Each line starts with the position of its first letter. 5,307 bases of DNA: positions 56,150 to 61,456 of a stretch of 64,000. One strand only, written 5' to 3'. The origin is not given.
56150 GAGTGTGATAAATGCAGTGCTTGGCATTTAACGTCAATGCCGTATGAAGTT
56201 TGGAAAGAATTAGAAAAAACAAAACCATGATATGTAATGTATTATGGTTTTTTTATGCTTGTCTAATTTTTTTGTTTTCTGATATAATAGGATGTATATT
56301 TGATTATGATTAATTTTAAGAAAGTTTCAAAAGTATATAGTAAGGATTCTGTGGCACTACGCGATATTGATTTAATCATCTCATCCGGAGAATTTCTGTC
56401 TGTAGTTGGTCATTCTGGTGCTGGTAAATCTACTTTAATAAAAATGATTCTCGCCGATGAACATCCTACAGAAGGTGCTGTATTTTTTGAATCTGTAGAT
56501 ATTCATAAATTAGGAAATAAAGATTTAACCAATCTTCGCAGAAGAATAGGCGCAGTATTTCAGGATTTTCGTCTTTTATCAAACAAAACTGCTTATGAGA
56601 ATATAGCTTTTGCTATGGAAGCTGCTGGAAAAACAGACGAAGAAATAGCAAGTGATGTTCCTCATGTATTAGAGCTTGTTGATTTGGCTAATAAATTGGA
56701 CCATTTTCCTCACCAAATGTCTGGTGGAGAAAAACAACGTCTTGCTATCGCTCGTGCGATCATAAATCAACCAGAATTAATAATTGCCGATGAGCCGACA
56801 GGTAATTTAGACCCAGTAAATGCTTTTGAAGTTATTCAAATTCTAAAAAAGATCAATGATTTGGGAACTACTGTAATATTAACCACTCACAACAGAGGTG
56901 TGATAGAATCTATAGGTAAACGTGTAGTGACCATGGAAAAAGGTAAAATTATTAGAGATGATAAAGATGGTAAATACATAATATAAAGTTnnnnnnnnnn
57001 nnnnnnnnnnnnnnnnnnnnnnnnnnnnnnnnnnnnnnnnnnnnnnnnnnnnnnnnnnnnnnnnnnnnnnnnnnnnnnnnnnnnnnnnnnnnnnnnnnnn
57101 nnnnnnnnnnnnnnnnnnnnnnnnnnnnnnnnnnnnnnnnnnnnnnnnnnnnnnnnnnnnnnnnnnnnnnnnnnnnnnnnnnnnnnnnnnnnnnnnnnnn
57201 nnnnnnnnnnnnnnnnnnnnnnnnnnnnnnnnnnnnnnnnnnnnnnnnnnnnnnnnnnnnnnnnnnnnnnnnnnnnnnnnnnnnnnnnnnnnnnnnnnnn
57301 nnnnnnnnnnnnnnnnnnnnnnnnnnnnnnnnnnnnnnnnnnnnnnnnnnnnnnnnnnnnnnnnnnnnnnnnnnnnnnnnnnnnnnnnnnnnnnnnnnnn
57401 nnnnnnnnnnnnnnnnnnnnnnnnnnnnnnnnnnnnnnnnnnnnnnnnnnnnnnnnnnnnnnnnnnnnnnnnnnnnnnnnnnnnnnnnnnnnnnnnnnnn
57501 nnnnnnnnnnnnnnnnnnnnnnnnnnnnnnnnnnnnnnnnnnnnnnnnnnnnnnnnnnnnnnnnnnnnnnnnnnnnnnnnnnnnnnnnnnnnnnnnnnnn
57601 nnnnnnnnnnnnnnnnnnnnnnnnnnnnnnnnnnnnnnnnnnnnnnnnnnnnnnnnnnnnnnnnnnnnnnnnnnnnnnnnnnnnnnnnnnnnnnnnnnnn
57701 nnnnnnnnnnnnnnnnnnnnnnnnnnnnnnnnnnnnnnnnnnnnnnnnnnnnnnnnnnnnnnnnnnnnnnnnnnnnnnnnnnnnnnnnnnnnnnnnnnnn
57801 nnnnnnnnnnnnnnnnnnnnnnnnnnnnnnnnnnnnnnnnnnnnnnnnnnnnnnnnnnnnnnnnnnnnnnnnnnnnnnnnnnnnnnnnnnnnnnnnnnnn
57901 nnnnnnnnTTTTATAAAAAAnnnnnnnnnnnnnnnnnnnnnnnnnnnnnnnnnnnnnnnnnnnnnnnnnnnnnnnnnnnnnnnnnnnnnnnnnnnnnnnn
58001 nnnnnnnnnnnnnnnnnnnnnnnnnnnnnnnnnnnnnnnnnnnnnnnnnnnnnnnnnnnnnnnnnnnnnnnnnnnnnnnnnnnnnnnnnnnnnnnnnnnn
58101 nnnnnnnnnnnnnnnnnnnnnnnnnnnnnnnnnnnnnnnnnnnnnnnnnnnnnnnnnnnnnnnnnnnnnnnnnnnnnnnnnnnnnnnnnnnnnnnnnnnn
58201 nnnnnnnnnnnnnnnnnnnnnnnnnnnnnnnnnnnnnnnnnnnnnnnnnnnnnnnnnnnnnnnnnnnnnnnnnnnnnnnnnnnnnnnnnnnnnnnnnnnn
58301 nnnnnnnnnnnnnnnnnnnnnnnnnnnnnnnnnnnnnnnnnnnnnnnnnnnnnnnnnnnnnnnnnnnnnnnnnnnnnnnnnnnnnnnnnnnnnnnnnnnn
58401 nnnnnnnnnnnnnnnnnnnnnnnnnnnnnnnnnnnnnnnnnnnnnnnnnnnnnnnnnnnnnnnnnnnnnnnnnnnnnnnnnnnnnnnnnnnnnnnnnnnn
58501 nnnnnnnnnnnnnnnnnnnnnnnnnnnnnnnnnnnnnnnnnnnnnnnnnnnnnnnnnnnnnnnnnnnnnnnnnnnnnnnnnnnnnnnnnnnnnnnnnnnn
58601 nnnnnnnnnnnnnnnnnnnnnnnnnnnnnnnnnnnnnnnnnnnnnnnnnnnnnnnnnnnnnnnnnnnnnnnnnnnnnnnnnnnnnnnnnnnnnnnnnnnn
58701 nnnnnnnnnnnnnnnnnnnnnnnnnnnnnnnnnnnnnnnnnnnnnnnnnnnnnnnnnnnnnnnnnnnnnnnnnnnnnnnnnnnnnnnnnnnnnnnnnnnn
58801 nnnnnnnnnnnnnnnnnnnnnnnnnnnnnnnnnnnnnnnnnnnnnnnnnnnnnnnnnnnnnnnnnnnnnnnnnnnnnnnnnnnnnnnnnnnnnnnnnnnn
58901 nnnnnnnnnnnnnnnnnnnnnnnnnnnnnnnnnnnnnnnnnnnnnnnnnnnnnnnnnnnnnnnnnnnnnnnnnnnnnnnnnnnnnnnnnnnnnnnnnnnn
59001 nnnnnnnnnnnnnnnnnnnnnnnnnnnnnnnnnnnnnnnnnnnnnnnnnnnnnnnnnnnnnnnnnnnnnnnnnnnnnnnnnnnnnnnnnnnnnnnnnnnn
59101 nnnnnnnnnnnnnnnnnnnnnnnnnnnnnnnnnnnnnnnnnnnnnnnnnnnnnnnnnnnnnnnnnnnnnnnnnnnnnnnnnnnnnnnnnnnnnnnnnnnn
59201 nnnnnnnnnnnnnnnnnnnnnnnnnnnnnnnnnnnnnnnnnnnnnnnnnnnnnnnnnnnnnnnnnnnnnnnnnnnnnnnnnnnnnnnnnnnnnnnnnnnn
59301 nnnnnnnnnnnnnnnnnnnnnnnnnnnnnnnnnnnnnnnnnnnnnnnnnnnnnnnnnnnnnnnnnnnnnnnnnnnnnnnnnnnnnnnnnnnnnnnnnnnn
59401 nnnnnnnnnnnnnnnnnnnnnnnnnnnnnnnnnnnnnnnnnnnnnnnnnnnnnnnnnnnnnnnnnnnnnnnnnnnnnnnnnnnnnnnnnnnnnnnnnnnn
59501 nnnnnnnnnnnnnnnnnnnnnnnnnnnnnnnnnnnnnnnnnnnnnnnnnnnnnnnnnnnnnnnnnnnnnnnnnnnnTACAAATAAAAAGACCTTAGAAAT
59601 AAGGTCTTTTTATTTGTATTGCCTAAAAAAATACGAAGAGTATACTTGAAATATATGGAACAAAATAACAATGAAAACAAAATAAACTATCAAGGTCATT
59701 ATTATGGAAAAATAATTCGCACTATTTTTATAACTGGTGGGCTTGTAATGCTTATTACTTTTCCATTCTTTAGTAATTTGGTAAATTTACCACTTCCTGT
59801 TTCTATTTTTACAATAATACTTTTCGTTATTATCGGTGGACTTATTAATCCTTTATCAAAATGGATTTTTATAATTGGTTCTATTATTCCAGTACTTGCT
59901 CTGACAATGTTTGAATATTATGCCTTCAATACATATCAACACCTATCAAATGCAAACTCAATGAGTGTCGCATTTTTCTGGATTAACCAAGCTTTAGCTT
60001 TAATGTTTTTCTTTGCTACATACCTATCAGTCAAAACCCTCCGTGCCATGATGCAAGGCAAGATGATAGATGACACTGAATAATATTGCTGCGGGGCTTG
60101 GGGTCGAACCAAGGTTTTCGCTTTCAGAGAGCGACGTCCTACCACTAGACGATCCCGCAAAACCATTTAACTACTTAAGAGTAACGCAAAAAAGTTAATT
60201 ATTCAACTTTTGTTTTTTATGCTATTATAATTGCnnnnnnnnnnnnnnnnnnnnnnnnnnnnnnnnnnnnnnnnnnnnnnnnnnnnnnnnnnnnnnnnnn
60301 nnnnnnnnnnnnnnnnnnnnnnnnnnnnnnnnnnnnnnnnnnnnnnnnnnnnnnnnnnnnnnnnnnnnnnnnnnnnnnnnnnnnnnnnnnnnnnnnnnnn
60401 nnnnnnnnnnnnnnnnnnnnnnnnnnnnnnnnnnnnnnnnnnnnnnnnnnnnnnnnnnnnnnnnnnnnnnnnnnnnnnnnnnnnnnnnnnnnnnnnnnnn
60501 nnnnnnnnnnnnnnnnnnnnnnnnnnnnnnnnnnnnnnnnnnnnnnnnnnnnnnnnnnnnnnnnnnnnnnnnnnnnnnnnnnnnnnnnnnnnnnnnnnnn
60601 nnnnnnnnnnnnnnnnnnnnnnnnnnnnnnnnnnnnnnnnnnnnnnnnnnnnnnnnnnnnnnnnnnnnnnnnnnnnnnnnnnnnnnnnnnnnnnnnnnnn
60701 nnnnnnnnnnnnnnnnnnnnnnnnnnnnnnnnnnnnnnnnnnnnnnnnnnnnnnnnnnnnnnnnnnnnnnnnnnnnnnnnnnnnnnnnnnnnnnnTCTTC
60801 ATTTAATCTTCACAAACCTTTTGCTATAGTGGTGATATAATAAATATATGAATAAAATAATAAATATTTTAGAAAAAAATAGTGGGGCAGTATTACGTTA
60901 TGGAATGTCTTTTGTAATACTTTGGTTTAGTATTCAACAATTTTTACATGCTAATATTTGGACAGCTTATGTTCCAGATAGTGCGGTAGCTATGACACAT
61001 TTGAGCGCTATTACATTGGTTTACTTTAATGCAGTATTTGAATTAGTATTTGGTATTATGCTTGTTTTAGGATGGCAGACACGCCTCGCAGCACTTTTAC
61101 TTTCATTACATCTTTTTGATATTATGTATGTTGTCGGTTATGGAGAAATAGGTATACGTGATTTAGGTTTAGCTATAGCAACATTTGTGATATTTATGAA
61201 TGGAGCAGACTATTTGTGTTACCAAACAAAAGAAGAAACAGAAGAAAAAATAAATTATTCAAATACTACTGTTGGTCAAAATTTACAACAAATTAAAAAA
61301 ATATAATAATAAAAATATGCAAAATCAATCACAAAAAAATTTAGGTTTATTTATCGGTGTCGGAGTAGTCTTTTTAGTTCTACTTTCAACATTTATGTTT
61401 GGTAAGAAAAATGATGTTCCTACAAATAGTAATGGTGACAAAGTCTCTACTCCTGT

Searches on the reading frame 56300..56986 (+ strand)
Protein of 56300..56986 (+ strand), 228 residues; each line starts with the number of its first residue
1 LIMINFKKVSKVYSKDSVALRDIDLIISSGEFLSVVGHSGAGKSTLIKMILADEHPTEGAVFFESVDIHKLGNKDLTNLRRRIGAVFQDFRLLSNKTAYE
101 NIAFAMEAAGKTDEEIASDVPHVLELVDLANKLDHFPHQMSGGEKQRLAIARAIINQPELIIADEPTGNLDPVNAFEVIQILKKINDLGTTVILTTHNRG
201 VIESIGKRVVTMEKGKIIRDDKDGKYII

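Call 57: search_protein_families(library=pfam, proteins=[window:56300-56986:+], max_evalue=0.0001)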
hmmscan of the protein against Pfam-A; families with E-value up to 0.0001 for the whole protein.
window:56300-56986:+ (228 aa): 4 families
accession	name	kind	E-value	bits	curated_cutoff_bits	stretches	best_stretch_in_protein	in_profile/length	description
PF00005.33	ABC_tran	-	3.4e-36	125.3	25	1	20-167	1-136/137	ABC transporter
PF13304.12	AAA_21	-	4.5e-08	33.9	27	1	137-201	235-302/304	AAA domain, putative AbiEii toxin, Type IV TA system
PF02463.25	SMC_N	-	7.5e-07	29.2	40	1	30-211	24-210/220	RecF/RecN/SMC N terminal domain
PF00931.28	NB-ARC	-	7e-05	22.6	23.5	0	31-213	19-152/248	NB-ARC domain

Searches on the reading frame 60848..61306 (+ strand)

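Call 57: search_protein_families(library=pfam, proteins=[window:60848-61306:+], max_evalue=0.0001)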
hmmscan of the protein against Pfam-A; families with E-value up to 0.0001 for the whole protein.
window:60848-61306:+ (152 aa): 1 family
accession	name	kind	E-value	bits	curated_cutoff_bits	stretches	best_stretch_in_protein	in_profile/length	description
PF07681.17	DoxX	-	1.6e-07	32.3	23.6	1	17-94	6-81/85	DoxX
